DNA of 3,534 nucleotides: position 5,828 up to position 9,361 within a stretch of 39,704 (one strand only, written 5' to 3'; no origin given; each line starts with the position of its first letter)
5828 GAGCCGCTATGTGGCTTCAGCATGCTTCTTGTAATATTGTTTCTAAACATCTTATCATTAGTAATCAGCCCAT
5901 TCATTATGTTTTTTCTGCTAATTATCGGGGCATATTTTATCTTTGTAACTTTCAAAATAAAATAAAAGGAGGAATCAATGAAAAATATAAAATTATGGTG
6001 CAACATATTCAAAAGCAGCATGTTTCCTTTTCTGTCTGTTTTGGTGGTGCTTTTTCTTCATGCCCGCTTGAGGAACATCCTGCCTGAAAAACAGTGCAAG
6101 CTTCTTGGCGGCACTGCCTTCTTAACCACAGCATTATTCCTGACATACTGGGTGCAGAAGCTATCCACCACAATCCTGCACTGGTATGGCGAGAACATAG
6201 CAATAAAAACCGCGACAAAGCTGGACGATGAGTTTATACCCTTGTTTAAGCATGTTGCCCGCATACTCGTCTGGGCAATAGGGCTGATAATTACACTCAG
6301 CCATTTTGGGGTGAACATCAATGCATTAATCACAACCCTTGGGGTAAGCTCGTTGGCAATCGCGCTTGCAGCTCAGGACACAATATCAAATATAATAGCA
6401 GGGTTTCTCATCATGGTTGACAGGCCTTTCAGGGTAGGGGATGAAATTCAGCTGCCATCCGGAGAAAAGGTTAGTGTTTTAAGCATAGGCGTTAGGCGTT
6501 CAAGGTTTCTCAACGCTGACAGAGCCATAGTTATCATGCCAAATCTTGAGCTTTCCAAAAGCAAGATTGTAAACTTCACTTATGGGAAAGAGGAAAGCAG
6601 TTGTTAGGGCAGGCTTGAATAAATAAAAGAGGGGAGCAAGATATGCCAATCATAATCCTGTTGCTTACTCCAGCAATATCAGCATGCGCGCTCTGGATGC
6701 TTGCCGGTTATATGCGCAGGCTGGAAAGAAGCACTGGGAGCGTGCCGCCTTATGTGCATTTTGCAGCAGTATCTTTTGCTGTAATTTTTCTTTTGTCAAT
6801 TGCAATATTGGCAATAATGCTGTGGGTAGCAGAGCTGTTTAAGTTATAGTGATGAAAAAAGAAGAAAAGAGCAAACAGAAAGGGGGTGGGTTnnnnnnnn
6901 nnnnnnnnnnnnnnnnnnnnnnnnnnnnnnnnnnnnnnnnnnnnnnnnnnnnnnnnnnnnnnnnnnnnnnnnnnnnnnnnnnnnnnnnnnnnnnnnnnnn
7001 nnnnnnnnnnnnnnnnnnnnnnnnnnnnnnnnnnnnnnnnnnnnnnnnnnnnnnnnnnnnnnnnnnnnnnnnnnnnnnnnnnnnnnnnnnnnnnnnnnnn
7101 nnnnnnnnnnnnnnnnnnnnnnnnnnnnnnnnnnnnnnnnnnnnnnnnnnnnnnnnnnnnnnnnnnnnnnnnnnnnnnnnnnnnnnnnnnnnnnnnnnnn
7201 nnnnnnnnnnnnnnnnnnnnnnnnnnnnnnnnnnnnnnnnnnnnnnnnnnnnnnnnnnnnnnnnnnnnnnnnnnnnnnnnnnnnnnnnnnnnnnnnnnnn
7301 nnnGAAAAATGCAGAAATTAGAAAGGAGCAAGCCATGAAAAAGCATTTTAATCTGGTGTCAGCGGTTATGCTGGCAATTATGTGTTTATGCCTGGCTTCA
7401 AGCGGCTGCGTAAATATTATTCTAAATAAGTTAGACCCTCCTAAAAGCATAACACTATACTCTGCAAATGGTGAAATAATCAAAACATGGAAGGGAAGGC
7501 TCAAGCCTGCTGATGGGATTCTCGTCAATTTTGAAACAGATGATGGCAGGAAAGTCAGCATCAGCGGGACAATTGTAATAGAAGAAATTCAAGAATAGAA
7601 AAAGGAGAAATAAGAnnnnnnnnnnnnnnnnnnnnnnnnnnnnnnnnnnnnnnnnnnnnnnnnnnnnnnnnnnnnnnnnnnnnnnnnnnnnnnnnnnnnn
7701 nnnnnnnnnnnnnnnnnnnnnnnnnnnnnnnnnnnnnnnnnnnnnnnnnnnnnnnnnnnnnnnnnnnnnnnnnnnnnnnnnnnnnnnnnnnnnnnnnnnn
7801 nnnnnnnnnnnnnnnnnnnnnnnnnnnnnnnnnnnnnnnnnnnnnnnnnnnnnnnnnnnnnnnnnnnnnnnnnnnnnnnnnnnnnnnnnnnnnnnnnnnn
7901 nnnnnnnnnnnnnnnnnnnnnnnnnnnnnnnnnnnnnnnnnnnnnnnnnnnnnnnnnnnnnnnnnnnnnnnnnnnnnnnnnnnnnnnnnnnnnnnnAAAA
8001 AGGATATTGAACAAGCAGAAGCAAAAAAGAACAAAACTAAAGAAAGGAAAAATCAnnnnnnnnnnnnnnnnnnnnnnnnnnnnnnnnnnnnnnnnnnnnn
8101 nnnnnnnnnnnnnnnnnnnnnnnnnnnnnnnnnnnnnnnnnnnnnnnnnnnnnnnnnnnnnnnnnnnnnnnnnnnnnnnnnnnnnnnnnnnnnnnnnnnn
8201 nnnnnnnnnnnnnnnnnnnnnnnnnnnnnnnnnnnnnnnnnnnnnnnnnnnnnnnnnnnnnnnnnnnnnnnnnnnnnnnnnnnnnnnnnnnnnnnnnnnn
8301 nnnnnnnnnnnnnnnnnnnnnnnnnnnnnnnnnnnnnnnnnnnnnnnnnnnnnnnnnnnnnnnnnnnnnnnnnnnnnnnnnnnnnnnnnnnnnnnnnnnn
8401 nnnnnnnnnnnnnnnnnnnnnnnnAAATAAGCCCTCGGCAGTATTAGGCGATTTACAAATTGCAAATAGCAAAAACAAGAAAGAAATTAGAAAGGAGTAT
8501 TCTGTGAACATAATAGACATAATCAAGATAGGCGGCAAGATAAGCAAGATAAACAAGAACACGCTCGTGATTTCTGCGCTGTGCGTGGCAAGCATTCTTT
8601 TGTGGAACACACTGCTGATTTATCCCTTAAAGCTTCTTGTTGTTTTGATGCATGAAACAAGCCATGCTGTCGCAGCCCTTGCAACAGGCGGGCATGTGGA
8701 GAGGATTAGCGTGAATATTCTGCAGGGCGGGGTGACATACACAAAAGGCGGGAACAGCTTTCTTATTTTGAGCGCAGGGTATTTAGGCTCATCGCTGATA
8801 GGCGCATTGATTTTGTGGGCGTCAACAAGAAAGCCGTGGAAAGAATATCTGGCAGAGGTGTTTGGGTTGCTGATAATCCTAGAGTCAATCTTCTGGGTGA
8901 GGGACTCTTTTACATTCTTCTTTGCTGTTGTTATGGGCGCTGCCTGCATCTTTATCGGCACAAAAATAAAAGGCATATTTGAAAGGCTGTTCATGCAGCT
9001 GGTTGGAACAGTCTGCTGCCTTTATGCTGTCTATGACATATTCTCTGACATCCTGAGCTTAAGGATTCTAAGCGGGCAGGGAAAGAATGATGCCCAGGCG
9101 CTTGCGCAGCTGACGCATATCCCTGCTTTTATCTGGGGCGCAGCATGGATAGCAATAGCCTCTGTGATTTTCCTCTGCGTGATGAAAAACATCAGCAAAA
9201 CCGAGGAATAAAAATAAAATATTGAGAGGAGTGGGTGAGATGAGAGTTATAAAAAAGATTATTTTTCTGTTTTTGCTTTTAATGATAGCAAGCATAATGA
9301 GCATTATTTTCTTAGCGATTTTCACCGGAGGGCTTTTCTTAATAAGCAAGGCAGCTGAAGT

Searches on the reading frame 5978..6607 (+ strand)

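Call 13: search_protein_families(library=phrogs, proteins=[window:5978-6607:+], max_evalue=0.00001)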
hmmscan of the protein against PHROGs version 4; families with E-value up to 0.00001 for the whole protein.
window:5978-6607:+ (209 aa): 0 families

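Call 15: search_protein_families(library=pfam, proteins=[window:5978-6607:+], max_evalue=0.001)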
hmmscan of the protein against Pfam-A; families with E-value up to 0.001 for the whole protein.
window:5978-6607:+ (209 aa): 2 families
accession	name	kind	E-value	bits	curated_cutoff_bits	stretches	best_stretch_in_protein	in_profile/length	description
PF00924.24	MS_channel_2nd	-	1.7e-13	50.9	20.2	1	134-201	1-67/68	Mechanosensitive ion channel, beta-domain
PF21088.3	MS_channel_1st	-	3.6e-09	36.9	23.1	1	94-133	3-42/42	Mechanosensitive ion channel, transmembrane helices 2/3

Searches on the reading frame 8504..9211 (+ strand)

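Call 13: search_protein_families(library=phrogs, proteins=[window:8504-9211:+], max_evalue=0.00001)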
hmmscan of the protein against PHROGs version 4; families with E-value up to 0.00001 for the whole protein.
window:8504-9211:+ (235 aa): 0 families

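Call 15: search_protein_families(library=pfam, proteins=[window:8504-9211:+], max_evalue=0.001)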
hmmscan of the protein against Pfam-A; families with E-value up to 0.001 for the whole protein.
window:8504-9211:+ (235 aa): 1 family
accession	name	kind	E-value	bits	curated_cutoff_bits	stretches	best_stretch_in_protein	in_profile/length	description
PF13398.12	Peptidase_M50B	-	2.4e-46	158.4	26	1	24-224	2-199/201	Peptidase M50B-like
